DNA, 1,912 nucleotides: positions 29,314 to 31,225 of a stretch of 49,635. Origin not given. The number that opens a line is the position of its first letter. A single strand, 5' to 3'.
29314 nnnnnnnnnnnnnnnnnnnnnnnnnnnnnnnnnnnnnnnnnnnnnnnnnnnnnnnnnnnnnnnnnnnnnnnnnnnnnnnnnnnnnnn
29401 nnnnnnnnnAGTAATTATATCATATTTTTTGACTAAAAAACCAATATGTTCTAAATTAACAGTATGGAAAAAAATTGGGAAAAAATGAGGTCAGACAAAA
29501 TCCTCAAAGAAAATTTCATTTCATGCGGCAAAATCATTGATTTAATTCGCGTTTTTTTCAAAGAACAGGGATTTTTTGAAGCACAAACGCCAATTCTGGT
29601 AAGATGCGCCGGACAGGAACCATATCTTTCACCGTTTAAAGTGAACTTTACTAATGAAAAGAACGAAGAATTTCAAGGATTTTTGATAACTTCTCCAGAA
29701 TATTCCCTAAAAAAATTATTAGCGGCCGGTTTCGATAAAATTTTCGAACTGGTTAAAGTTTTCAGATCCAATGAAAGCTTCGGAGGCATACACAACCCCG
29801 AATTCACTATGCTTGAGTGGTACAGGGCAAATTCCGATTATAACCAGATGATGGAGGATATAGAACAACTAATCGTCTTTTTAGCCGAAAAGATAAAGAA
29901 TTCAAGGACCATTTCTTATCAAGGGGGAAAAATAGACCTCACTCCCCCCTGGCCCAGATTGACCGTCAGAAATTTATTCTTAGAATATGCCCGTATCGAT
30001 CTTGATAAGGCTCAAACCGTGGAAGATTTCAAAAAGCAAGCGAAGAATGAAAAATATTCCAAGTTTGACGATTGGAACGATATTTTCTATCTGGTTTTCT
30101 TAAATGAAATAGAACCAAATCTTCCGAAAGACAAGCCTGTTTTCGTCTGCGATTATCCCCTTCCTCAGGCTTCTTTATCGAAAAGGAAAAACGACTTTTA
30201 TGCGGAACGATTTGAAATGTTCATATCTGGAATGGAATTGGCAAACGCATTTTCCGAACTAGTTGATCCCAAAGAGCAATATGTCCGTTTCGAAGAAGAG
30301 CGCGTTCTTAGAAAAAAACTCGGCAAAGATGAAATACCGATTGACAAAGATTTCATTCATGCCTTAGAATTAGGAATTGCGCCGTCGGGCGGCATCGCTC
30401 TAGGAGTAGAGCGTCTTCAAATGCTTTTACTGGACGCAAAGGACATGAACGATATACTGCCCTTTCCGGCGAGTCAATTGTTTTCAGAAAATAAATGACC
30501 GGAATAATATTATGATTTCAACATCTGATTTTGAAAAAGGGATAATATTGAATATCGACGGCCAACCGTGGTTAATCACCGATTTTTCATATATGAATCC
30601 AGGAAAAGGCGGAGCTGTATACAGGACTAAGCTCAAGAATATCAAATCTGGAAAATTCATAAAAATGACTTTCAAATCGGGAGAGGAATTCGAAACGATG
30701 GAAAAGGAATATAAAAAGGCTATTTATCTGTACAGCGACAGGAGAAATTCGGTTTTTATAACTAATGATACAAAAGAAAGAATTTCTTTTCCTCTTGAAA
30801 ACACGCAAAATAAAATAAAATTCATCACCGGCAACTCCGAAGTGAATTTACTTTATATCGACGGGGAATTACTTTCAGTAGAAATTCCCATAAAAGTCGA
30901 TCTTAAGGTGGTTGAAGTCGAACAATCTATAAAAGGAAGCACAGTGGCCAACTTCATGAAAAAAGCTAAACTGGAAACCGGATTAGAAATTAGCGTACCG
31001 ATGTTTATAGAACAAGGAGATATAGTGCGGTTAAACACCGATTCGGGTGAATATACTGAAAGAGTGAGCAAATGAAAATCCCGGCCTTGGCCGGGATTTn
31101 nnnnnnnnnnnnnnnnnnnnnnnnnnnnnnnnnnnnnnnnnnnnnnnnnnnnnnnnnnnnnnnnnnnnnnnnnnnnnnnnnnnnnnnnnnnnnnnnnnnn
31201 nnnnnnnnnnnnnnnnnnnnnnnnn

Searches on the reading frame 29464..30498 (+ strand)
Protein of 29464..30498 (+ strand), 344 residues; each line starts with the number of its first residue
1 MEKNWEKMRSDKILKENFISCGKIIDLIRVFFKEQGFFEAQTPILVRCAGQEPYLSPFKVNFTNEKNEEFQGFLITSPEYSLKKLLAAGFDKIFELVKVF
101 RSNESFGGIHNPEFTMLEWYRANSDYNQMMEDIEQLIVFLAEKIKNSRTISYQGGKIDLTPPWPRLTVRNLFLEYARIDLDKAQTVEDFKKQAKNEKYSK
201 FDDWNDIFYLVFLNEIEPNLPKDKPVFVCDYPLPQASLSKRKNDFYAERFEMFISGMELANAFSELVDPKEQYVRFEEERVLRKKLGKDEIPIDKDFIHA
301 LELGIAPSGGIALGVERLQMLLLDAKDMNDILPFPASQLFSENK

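Call 48: search_protein_families(library=pfam, proteins=[window:29464-30498:+], max_evalue=0.00001)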
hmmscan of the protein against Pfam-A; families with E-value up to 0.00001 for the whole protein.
window:29464-30498:+ (344 aa): 1 family
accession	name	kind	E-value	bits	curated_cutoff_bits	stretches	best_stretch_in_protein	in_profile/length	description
PF00152.25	tRNA-synt_2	-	8.1e-56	189.8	25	1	4-337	9-307/308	tRNA synthetases class II (D, K and N)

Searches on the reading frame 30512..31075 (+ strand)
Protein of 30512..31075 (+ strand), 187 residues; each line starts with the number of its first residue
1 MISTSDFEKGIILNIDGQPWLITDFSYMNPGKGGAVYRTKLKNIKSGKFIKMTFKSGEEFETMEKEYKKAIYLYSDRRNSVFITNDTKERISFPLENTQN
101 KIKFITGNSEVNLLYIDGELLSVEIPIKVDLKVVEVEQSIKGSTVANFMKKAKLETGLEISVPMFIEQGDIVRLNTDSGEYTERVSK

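Call 48: search_protein_families(library=pfam, proteins=[window:30512-31075:+], max_evalue=0.00001)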
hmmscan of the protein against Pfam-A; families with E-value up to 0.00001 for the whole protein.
window:30512-31075:+ (187 aa): 3 families
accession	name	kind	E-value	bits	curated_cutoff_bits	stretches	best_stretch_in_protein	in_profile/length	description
PF09285.17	Elong-fact-P_C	-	9.6e-22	76.9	25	1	129-184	1-56/56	Elongation factor P, C-terminal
PF08207.18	EFP_N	-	2.2e-20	72.9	23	1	3-60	1-58/58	Elongation factor P (EF-P) KOW-like domain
PF01132.26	EFP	-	1.6e-07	31.6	27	1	69-120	2-53/54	Elongation factor P (EF-P) OB domain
